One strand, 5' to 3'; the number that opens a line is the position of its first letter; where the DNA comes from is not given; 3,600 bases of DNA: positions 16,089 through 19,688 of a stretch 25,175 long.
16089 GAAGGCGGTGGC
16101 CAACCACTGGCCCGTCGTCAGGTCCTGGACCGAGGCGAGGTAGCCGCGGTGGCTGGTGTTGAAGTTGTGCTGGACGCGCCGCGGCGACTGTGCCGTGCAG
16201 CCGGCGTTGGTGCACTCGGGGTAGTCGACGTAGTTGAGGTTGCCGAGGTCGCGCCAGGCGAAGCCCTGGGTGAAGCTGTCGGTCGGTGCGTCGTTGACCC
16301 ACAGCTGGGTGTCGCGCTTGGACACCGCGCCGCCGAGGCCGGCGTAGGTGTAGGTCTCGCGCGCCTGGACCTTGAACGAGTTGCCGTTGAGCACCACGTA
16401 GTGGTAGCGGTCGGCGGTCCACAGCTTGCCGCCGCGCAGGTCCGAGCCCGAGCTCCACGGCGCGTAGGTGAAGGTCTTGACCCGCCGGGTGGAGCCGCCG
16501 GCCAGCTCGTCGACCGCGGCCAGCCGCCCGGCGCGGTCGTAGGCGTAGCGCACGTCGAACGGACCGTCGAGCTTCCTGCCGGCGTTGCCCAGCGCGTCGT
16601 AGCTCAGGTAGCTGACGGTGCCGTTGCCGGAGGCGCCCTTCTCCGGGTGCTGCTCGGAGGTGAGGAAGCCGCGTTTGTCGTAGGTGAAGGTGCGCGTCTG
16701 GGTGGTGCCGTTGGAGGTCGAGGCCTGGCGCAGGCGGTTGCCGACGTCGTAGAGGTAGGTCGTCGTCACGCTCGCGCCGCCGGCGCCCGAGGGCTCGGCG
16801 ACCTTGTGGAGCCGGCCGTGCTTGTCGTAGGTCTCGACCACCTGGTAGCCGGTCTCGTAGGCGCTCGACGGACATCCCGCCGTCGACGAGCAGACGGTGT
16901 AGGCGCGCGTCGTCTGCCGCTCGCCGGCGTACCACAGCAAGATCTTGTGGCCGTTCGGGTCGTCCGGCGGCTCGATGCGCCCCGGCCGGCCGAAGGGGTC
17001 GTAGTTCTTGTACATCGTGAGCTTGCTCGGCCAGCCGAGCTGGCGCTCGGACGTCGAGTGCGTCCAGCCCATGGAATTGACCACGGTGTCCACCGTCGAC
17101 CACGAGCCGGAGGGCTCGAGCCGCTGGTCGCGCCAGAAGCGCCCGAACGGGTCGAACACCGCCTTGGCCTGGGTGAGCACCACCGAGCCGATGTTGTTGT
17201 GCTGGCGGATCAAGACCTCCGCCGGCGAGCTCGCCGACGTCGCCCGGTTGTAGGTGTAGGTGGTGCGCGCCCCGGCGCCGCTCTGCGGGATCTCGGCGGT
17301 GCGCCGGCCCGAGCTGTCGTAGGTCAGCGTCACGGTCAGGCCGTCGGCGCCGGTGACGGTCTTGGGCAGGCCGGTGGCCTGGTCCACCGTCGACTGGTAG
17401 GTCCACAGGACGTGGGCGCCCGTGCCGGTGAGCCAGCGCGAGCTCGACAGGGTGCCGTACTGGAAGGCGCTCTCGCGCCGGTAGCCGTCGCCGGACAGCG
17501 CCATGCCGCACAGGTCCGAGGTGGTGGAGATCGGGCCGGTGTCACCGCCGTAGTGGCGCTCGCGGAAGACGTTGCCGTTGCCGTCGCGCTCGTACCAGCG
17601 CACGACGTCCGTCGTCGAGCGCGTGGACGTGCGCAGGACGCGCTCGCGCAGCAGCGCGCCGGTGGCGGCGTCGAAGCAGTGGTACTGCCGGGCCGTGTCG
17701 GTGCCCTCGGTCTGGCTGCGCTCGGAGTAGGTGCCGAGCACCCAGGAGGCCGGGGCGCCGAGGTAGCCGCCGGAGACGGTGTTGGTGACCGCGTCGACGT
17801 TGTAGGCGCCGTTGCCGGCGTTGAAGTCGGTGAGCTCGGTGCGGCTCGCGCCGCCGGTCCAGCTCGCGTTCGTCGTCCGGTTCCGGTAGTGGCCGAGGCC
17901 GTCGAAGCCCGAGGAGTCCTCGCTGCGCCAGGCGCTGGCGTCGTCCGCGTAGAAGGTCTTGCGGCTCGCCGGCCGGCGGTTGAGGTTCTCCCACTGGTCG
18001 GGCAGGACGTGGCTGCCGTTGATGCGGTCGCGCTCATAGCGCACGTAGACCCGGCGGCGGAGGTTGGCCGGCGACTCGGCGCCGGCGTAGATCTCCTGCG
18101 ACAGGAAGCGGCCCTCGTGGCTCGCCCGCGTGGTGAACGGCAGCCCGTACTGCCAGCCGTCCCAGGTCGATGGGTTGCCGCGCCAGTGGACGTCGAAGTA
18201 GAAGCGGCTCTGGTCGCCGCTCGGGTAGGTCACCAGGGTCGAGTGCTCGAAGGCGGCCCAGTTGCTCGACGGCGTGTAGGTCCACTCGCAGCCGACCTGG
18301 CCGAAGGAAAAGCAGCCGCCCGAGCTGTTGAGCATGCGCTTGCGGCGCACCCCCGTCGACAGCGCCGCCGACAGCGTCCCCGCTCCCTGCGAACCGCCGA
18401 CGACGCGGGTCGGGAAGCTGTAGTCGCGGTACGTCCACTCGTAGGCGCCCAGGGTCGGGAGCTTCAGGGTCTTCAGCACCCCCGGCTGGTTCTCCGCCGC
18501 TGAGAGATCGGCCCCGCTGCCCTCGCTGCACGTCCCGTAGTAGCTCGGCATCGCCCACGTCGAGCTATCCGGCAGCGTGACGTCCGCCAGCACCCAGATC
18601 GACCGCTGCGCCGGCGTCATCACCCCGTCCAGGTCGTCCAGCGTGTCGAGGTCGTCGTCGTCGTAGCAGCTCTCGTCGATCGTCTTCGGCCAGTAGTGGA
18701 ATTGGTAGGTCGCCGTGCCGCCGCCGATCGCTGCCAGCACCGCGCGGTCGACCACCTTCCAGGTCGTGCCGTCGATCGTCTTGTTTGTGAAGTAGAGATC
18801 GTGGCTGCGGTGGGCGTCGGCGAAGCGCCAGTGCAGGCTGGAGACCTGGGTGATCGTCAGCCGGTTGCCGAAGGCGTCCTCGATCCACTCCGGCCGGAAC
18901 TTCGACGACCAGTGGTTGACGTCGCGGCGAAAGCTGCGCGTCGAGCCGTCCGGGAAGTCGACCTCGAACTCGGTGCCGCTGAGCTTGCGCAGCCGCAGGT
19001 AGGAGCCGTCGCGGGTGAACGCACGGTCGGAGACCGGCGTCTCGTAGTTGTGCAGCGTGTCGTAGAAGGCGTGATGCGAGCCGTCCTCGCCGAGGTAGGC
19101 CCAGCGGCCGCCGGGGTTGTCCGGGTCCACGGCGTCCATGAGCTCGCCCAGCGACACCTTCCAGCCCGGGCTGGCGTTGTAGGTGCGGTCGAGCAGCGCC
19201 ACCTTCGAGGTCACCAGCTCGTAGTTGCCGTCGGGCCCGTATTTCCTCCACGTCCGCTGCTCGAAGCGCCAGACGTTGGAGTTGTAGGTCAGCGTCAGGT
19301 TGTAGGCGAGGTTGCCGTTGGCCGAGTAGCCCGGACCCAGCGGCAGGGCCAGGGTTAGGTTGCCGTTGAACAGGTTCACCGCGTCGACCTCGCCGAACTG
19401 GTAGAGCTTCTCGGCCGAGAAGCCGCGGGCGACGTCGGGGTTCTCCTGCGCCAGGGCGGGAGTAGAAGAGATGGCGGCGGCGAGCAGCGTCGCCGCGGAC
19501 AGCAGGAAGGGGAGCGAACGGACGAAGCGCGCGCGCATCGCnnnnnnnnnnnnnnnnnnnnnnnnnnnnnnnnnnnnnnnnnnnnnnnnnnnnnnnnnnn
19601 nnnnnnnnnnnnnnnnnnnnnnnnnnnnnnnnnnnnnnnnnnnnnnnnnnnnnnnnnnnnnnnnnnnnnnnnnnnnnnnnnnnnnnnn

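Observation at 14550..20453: Sec-exported Rhs toxin with a dedicated secreted upstream partner and no recognisable delivery machine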

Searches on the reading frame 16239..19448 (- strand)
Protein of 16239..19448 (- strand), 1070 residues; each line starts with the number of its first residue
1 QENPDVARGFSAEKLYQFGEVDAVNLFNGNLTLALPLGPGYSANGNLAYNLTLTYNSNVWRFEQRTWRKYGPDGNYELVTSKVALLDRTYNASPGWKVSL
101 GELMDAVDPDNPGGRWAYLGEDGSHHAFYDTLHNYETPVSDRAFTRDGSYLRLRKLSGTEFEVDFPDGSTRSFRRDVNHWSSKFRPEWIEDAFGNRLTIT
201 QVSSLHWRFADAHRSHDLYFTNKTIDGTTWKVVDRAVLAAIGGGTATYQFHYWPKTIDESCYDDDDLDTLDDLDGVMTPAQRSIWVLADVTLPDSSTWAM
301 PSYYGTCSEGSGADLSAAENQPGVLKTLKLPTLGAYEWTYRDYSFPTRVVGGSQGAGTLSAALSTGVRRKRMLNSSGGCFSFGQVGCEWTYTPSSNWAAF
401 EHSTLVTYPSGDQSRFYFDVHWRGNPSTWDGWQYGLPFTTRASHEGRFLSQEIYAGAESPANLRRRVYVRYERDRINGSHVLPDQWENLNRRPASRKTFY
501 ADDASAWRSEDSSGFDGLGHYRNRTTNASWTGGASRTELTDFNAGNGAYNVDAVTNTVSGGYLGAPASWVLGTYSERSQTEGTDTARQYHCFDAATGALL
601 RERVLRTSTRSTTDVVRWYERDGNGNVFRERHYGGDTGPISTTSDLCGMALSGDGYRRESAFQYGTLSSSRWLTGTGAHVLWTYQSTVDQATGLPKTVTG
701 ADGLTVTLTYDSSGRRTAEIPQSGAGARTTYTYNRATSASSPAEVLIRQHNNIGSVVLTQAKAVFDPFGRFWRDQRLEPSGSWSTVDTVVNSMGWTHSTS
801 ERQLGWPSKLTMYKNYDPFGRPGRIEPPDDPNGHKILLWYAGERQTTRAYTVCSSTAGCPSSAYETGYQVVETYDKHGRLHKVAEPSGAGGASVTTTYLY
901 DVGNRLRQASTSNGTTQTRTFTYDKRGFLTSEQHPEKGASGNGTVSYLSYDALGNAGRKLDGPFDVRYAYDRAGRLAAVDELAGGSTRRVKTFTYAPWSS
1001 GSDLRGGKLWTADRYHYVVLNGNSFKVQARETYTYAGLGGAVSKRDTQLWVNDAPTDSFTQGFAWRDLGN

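Call 49: predict_structure(alignment_id=A3)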
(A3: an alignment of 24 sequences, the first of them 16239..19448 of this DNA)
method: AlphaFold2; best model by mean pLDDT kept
length: 1070 residues; sequences in the alignment: 24
mean_pLDDT: 84.1   pTM: 0.80
mean pLDDT of the five models: 84.1, 83.0, 82.6, 81.8, 77.3
residues with pLDDT >= 90: 490; 70-90: 448; 50-70: 96; < 50: 36
segments of 3 or more residues with pLDDT < 50: 1-10, 270-274, 313-318, 349-360
pLDDT, mean of each block of 10 residues (from residue 1): 29 53 87 85 85 87 72 75 77 86 82 80 82 79 87 92 93 84 87 93 91 93 84 93 91 88 61 52 90 92 77 48 88 91 64 40 78 92 91 81 93 92 56 78 90 89 92 66 60 91 92 90 94 91 87 73 75 93 93 92 93 95 92 91 90 86 90 82 88 87 84 86 86 90 92 84 91 90 93 92 90 93 90 87 92 70 78 93 81 87 92 87 94 83 90 93 89 91 82 81 77 90 89 86 93 92 85
secondary structure, 60 per line:
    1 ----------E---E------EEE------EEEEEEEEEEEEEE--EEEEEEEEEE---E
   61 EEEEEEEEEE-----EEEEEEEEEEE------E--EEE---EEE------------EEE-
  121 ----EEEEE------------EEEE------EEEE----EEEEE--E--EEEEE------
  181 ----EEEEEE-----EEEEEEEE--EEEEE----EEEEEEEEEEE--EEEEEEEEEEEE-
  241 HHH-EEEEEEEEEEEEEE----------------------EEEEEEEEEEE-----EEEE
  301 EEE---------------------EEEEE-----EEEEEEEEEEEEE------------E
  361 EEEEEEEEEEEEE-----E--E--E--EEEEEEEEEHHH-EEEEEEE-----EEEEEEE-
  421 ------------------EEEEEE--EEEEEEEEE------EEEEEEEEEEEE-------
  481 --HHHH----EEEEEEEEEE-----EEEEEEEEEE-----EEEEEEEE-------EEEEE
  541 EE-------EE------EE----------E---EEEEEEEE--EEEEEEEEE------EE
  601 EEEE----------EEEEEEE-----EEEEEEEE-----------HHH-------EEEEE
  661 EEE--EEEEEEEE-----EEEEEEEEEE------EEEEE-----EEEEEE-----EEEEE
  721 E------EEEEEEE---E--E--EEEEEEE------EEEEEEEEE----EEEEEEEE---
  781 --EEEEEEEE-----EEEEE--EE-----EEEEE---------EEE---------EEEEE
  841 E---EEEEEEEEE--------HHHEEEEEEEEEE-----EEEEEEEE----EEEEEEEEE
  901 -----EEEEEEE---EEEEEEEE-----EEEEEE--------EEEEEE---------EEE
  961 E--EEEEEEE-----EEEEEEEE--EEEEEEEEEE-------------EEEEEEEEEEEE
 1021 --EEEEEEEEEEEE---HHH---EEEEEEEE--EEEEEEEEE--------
elements in order (helices of 4 or more, strands of 3 or more residues): E22-24 E31-44 E47-56 E60-70 E76-86 E96-98 E102-104 E117-119 E125-129 E142-145 E152-155 E160-164 E170-174 E185-190 E196-203 E206-210 E215-225 E228-239 E245-258 E281-291 E297-303 E325-329 E335-347 E360-373 E388-396 E401-407 E413-419 E439-444 E447-455 E462-473 H483-486 E491-500 E506-515 E521-528 E536-542 E574-581 E584-592 E599-604 E615-621 E627-634 E656-663 E666-673 E679-688 E695-699 E705-710 E716-721 E728-734 E744-750 E757-765 E770-777 E783-790 E796-800 E810-814 E824-826 E836-841 E845-853 E865-874 E880-887 E892-900 E906-912 E916-923 E929-934 E943-948 E958-961 E964-970 E976-983 E986-995 E1009-1020 E1023-1034 E1044-1051 E1054-1062

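Call 51: fold_search(model_id=the predicted structure, library=pdb)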
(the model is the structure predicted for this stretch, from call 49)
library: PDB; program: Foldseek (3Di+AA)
matches with E <= 10: 733; with E <= 0.001: 104
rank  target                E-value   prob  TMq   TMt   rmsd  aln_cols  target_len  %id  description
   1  8qja_D                1.3e-30  1.00  0.27  0.28  21.7      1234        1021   13  T6SS-linked Rhs repeat protein - Advenella mimigardefordensis VgrG-Rhs core (released 2024-09-25)
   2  8qja_A                2.0e-29  1.00  0.27  0.28  22.1      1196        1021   12  T6SS-linked Rhs repeat protein - Advenella mimigardefordensis VgrG-Rhs core (released 2024-09-25)
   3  8qja_B                3.4e-29  1.00  0.26  0.27  21.6      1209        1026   12  T6SS-linked Rhs repeat protein - Advenella mimigardefordensis VgrG-Rhs core (released 2024-09-25)
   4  8qja_C                5.9e-29  1.00  0.30  0.32  22.6      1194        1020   13  T6SS-linked Rhs repeat protein - Advenella mimigardefordensis VgrG-Rhs core (released 2024-09-25)
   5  7q97_A                1.7e-28  1.00  0.20  0.21  28.0      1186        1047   13  Structure of the bacterial type VI secretion system effector RhsA. (released 2021-12-22)
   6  8qjc                  1.3e-26  1.00  0.28  0.28  24.7      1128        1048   12  T6SS-linked Rhs repeat protein - Salmonella bongori Rhs-core domain with toxin domain (released 2024-09-25)
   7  8cp6_B                3.0e-26  1.00  0.30  0.30  23.0      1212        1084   13  Type six secretion system exported effector 5 (Tse5) (released 2023-12-06)
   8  8qjd_B                1.3e-25  1.00  0.28  0.29  24.3      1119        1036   13  T6SS-linked Rhs repeat protein - Salmonella bongori Rhs-core domain (released 2024-09-25)
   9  8qjb_A                3.4e-25  1.00  0.28  0.29  24.6      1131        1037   12  T6SS-linked Rhs repeat protein - Salmonella bongori Rhs-core domain extended N-terminus (released 2024-09-25)
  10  7pq5                  4.1e-25  1.00  0.32  0.33  22.5      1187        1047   13  Photorhabdus laumondii T6SS-associated Rhs protein carrying the Tre23 toxin domain (released 2021-12-01)
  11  8uxt                  5.2e-23  1.00  0.18  0.14  29.9      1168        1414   11  Acinetobacter baumannii Tse15 Rhs effector, toxin cleavage mutant (D1369N, D1391N) (released 2024-10-09)
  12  9ifo_A                1.1e-22  1.00  0.16  0.13  33.9      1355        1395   12  Structure of Teneurin-Like Protein (TLP) (released 2026-03-11)
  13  8fia_A                1.4e-22  1.00  0.24  0.17  22.9      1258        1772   12  The structure of fly Teneurin self assembly (released 2023-05-03)
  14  8h8b                  1.8e-22  1.00  0.25  0.26  26.1      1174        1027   12  Type VI secretion system effector RhsP in its pre-autoproteolysis and monomeric form (released 2023-01-18)
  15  8uy4_A                3.0e-22  1.00  0.20  0.17  28.3      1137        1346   11  Acinetobacter baumannii Tse15 Rhs effector (released 2024-10-09)
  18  6h6g                  6.0e-21  1.00  0.58  0.31  13.8      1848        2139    9  Crystal Structure of TcdB2-TccC3 without hypervariable C-terminal region (released 2018-10-03)
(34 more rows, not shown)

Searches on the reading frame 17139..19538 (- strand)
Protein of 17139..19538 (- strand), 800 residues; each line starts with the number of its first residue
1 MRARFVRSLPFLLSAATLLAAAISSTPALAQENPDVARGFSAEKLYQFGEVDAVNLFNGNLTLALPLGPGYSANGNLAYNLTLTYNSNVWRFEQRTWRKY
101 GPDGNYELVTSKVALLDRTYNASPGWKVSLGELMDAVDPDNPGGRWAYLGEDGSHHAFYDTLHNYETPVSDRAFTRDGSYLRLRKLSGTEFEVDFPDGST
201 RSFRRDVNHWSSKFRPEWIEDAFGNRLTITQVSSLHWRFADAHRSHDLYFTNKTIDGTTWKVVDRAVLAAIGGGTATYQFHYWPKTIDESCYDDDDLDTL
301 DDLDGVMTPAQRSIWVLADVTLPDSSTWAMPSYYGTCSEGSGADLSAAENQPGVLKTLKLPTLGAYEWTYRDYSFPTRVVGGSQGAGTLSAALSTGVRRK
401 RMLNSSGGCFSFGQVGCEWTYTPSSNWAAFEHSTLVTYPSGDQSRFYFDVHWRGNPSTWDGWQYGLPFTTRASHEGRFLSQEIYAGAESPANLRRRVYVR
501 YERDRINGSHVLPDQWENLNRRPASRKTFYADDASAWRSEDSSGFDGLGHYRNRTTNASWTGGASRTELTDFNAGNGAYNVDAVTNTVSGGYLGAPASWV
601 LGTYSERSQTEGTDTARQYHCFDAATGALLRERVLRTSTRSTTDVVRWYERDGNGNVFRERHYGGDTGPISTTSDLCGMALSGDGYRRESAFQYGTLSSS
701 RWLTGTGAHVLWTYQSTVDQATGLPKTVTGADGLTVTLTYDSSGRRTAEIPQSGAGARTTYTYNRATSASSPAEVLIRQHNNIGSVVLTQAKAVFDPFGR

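Call 28: find_homologous_proteins(query=window:17139-19538:-, max_evalue=1e-10)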
Query window:17139-19538:- (800 aa): 28 proteins with E <= 1e-10 among 8000 candidates.
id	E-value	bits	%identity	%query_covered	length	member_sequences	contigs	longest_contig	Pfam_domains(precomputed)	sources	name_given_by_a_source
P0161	2.2e-256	871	72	63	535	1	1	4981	-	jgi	-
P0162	2.4e-167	577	43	97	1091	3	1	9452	PF05593.20,PF25023.2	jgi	-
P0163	3.6e-143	497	39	97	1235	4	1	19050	PF05593.20,PF25023.2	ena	-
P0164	3.6e-128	447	37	98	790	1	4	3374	PF05593.20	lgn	-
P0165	3.0e-121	424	38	96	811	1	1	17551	-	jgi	jgi:YD repeat-containing protein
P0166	2.0e-118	415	37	99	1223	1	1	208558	PF05593.20,PF25023.2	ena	-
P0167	2.1e-116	408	35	96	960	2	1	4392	PF05593.20,PF25023.2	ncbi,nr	ncbi:MAG: hypothetical protein HC897_14235, partial [Thermoanaerobaculia bacterium]|nr:hypothetical 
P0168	1.0e-111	393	35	96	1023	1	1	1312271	PF05593.20,PF25023.2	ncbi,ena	-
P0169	8.2e-111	390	35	100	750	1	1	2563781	-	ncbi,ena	-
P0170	1.8e-100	355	38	81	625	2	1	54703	-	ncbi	ncbi:MAG: hypothetical protein ACJ76J_04085, partial [Thermoanaerobaculia bacterium]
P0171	1.1e-95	340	41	64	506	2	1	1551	-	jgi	jgi:hypothetical protein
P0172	3.4e-94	335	35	93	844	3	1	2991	-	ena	-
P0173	2.7e-89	318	37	76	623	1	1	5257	-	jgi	jgi:hypothetical protein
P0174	3.7e-89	318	32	100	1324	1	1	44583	PF05593.20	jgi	jgi:hypothetical protein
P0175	1.3e-85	306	33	97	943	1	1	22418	PF05593.20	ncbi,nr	ncbi:MAG TPA: hypothetical protein VGS22_16240, partial [Thermoanaerobaculia bacterium]|nr:hypotheti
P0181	4.7e-56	208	30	98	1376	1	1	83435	-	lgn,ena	-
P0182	2.0e-53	200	36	48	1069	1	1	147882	PF05593.20,PF25023.2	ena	-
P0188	9.5e-32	128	34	36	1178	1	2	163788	PF05593.20,PF15605.12,PF25023.2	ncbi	-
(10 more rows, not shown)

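Call 73: find_encoding_contigs(protein=P0188, flank=6000, max_places=2)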
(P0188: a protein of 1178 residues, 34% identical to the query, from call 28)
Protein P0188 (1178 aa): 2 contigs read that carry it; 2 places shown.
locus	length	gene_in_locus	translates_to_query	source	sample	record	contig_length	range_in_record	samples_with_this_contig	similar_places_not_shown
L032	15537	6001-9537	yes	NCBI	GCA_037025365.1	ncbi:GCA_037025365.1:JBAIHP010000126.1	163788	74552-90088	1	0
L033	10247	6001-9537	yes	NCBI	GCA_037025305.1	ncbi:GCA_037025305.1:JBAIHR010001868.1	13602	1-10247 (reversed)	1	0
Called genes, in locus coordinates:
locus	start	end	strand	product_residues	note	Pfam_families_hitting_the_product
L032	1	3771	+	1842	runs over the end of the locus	PF00109:ketoacyl-synt, PF02801:Ketoacyl-synt_C, PF16197:KAsynt_C_assoc, PF22621:CurL-like_PKS_C, PF22336:RhiE-like_linker, PF00698:Acyl_transf_1, PF21394:Beta-ketacyl_N, PF08659:KR, +4 more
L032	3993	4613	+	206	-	-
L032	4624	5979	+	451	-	-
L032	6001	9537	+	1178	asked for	PF05593:RHS_repeat (weak), PF25023:TEN_YD-shell, PF15605:Ntox28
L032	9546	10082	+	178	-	PF13646:HEAT_2 (faint), PF02985:HEAT (faint)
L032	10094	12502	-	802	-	PF12704:MacB_PCD, PF02687:FtsX, PF12704:MacB_PCD, PF02687:FtsX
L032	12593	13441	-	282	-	PF00975:Thioesterase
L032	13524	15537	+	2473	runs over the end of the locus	PF00668:Condensation, PF00501:AMP-binding, PF13193:AMP-binding_C, PF00550:PP-binding, PF00668:Condensation, PF00501:AMP-binding, PF13193:AMP-binding_C, PF00550:PP-binding, +1 more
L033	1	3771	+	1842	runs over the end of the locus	PF00109:ketoacyl-synt, PF02801:Ketoacyl-synt_C, PF16197:KAsynt_C_assoc, PF22621:CurL-like_PKS_C, PF22336:RhiE-like_linker, PF00698:Acyl_transf_1, PF21394:Beta-ketacyl_N, PF08659:KR, +4 more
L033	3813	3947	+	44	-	-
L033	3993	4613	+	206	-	-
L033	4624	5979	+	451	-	-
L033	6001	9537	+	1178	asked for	PF05593:RHS_repeat (weak), PF25023:TEN_YD-shell, PF15605:Ntox28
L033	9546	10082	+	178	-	PF13646:HEAT_2 (faint), PF02985:HEAT (faint)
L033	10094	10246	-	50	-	?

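Call 74: find_encoding_contigs(protein=P0182, flank=6000, max_places=2)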
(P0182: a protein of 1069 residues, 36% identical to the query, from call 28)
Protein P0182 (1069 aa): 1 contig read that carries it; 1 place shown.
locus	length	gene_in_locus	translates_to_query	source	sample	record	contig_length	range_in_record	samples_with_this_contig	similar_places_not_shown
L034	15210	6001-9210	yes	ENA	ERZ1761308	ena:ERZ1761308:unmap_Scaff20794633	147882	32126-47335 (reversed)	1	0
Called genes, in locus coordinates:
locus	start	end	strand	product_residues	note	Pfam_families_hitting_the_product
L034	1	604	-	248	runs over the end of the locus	PF00300:His_Phos_1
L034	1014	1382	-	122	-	-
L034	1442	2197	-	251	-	-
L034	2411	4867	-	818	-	-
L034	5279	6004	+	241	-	-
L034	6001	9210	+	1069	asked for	PF05593:RHS_repeat (faint), PF25023:TEN_YD-shell (faint)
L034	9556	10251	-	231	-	PF00072:Response_reg, PF00486:Trans_reg_C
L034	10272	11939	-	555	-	PF00512:HisKA, PF02518:HATPase_c, PF14501:HATPase_c_5 (weak)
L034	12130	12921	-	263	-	PF00498:FHA (weak)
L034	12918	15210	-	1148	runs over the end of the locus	PF01098:FTSW_RODA_SPOVE, PF00905:Transpeptidase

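Call 75: find_encoding_contigs(protein=P0181, flank=6000, max_places=2)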
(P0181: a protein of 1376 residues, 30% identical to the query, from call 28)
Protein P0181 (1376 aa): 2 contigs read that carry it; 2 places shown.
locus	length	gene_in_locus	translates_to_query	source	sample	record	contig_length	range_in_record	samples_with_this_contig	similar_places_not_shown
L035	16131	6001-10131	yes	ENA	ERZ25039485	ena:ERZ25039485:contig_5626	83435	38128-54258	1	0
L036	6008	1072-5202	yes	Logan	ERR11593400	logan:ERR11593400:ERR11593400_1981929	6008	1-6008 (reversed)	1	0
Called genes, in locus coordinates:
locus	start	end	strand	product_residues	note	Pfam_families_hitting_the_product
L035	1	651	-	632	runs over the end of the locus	-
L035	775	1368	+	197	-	PF06736:TMEM175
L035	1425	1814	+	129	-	PF00903:Glyoxalase, PF12681:Glyoxalase_2 (weak), PF18029:Glyoxalase_6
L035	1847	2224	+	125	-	PF08818:DUF1801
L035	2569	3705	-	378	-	PF14319:Zn_Tnp_IS91, PF04986:Y2_Tnp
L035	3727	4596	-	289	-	PF13495:Phage_int_SAM_4, PF00589:Phage_integrase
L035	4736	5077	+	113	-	PF06094:GGACT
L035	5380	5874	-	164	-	-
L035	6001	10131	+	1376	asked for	-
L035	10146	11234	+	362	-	-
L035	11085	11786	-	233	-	PF07638:Sigma70_ECF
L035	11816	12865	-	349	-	-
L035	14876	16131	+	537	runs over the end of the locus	-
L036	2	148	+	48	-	?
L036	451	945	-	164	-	-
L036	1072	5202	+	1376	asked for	-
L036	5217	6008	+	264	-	?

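Call 78: search_protein_families(library=pfam, proteins=[L035:10146-11231:+, L032:9546-10079:+], max_evalue=0.001)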
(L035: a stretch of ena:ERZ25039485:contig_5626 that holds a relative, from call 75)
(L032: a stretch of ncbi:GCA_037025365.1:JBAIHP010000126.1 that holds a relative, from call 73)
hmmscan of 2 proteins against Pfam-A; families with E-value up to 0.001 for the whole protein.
L035:10146-11231:+ (362 aa): 0 families

L032:9546-10079:+ (178 aa): 2 families
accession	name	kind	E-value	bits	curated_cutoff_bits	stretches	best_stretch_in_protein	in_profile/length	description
PF02985.28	HEAT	-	8.2e-08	32.3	23.5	0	43-65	2-24/31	HEAT repeat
PF13646.12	HEAT_2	-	2.6e-06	28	27.7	0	82-122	6-42/88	HEAT repeats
